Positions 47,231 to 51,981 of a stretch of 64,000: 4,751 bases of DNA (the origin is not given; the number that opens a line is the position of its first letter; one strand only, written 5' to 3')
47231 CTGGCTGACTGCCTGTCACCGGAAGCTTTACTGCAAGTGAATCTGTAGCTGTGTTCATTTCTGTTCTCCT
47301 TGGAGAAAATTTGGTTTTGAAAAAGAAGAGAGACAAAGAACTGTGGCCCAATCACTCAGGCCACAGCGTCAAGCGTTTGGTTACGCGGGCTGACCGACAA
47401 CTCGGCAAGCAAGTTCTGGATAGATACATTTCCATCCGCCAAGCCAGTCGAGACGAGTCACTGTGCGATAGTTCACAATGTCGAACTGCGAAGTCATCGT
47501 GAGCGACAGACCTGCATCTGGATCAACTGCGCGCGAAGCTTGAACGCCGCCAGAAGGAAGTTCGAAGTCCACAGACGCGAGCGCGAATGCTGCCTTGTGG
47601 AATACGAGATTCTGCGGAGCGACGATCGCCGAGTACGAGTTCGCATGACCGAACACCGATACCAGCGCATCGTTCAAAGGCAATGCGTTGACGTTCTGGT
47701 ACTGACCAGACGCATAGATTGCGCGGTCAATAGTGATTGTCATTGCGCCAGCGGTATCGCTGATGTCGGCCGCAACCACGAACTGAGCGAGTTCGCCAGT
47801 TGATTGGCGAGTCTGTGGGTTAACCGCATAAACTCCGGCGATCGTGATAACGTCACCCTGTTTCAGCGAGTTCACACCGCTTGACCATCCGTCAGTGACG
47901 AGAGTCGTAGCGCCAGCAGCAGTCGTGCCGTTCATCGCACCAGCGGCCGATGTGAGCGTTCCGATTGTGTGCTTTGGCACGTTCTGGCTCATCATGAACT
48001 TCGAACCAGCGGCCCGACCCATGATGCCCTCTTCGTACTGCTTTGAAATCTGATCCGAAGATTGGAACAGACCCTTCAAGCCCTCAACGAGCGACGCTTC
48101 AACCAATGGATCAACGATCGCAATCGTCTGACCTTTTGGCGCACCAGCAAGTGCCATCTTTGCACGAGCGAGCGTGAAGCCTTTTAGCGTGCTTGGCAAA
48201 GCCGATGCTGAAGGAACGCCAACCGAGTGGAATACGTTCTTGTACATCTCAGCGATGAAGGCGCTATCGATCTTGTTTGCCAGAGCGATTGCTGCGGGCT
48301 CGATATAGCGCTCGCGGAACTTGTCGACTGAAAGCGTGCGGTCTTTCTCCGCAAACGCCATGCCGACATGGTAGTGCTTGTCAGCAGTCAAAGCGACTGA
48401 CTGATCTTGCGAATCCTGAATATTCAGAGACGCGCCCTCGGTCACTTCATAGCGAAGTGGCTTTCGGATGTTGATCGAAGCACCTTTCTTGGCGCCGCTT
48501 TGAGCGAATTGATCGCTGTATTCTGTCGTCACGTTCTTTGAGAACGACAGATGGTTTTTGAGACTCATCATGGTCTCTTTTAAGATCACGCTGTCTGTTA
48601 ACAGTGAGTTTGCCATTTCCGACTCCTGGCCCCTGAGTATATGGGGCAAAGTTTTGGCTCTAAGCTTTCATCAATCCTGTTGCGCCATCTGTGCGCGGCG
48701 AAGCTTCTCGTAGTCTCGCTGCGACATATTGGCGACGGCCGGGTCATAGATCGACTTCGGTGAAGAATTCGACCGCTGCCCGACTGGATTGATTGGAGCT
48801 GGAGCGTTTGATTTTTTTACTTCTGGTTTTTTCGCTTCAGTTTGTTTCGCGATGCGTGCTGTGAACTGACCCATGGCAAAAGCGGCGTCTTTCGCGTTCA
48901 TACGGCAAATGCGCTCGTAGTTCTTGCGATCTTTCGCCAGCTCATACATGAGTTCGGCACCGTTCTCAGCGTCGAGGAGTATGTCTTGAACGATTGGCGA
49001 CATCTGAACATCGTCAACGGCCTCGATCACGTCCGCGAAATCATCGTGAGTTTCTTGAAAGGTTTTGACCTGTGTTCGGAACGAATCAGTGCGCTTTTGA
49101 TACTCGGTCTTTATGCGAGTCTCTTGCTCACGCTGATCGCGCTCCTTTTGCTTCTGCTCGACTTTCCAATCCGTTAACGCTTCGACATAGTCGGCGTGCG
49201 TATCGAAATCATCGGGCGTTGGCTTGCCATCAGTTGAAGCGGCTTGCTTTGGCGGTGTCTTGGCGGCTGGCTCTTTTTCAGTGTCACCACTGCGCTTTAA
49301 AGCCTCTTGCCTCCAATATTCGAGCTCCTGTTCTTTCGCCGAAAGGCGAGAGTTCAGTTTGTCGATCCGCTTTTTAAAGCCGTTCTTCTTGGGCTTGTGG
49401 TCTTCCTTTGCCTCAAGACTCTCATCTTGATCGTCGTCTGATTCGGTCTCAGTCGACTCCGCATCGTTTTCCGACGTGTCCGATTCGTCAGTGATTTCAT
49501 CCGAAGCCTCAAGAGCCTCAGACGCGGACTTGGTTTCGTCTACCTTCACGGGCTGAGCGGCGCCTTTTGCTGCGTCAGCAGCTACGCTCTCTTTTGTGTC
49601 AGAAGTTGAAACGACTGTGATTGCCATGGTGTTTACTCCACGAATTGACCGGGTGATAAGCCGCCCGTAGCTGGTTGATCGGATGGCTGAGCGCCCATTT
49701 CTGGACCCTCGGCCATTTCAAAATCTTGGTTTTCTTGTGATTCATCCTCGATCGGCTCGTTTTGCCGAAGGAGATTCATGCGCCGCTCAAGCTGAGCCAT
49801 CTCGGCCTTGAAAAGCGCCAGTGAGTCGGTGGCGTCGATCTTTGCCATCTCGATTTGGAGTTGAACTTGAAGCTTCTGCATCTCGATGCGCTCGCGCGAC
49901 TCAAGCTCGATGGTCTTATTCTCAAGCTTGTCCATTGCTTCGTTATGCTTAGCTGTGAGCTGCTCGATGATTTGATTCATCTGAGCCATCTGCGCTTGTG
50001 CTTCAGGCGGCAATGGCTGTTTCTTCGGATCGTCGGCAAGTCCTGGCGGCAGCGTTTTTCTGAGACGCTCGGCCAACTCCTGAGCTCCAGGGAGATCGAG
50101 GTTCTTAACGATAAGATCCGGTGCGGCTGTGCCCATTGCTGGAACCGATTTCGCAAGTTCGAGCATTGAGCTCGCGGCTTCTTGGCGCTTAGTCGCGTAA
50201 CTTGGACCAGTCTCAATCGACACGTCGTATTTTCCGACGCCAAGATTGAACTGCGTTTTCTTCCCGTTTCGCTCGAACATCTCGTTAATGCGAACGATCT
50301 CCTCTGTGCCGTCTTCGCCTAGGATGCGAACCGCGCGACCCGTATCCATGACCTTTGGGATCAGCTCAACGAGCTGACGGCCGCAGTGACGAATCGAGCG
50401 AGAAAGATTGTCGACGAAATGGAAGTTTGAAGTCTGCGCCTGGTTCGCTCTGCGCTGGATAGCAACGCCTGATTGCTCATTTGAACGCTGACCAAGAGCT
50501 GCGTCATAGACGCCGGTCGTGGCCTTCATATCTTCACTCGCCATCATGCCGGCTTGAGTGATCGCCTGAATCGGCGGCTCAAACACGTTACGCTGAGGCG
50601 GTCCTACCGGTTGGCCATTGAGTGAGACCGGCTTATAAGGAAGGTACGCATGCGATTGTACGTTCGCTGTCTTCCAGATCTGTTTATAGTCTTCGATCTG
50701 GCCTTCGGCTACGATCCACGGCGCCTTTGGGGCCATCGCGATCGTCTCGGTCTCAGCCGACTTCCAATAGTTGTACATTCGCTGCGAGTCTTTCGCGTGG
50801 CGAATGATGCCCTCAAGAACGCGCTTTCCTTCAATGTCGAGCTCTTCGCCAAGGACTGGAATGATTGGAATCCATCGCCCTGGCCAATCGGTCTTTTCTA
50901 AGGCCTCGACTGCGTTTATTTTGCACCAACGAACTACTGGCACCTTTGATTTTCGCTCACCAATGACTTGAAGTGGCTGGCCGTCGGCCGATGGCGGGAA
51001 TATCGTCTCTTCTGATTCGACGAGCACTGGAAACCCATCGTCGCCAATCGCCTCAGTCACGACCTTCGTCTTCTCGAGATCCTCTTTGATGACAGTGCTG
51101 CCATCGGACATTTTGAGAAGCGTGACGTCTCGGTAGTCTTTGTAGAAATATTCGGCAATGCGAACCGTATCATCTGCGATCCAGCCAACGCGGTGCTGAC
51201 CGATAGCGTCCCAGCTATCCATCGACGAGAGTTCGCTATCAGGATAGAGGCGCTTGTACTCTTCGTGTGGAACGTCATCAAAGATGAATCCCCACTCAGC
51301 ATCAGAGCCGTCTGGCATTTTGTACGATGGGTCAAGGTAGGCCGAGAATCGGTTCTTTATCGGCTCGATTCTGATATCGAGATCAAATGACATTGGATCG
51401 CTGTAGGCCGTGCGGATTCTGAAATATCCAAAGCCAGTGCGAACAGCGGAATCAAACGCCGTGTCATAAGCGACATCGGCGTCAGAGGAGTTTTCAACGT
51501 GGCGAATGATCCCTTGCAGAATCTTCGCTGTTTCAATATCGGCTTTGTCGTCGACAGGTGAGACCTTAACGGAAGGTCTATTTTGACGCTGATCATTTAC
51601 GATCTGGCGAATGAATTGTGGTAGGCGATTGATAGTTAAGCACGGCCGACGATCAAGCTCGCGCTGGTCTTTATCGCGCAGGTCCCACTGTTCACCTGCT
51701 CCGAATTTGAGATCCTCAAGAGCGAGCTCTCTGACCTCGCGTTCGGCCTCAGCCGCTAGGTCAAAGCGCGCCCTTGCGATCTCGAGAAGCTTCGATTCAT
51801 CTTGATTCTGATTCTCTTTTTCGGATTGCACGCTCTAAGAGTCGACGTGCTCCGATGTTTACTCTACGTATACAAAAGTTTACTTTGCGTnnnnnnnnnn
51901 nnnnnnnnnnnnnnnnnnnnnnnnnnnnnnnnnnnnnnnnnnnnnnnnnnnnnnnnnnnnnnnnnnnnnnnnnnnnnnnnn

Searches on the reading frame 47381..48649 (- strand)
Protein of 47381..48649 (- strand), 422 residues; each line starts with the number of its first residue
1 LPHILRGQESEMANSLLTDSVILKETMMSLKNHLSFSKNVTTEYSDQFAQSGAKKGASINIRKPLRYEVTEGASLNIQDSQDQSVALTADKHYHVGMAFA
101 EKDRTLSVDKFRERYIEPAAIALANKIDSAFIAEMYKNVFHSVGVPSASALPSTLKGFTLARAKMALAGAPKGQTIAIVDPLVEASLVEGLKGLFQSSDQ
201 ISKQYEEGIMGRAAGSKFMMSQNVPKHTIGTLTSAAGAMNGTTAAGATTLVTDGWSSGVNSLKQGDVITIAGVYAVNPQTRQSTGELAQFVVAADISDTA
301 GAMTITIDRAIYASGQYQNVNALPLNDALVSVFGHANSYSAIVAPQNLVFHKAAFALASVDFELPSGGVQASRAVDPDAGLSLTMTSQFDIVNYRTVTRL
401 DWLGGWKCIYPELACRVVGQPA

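Call 96: search_protein_families(library=pfam, proteins=[window:47381-48649:-], max_evalue=0.001)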
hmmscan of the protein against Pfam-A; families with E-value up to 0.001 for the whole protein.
window:47381-48649:- (422 aa): 1 family
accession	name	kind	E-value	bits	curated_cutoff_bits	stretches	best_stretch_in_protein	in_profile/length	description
PF11651.14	P22_CoatProtein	-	3.1e-38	132.1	24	1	12-419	1-423/423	P22 coat protein - gene protein 5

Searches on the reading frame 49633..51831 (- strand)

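Call 96: search_protein_families(library=pfam, proteins=[window:49633-51831:-], max_evalue=0.001)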
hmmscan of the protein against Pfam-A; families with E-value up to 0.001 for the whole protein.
window:49633-51831:- (732 aa): 1 family
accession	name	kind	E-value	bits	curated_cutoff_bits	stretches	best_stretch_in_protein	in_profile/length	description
PF16510.12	P22_portal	-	5.6e-194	646.4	26.1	1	21-637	2-592/594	Phage P22-like portal protein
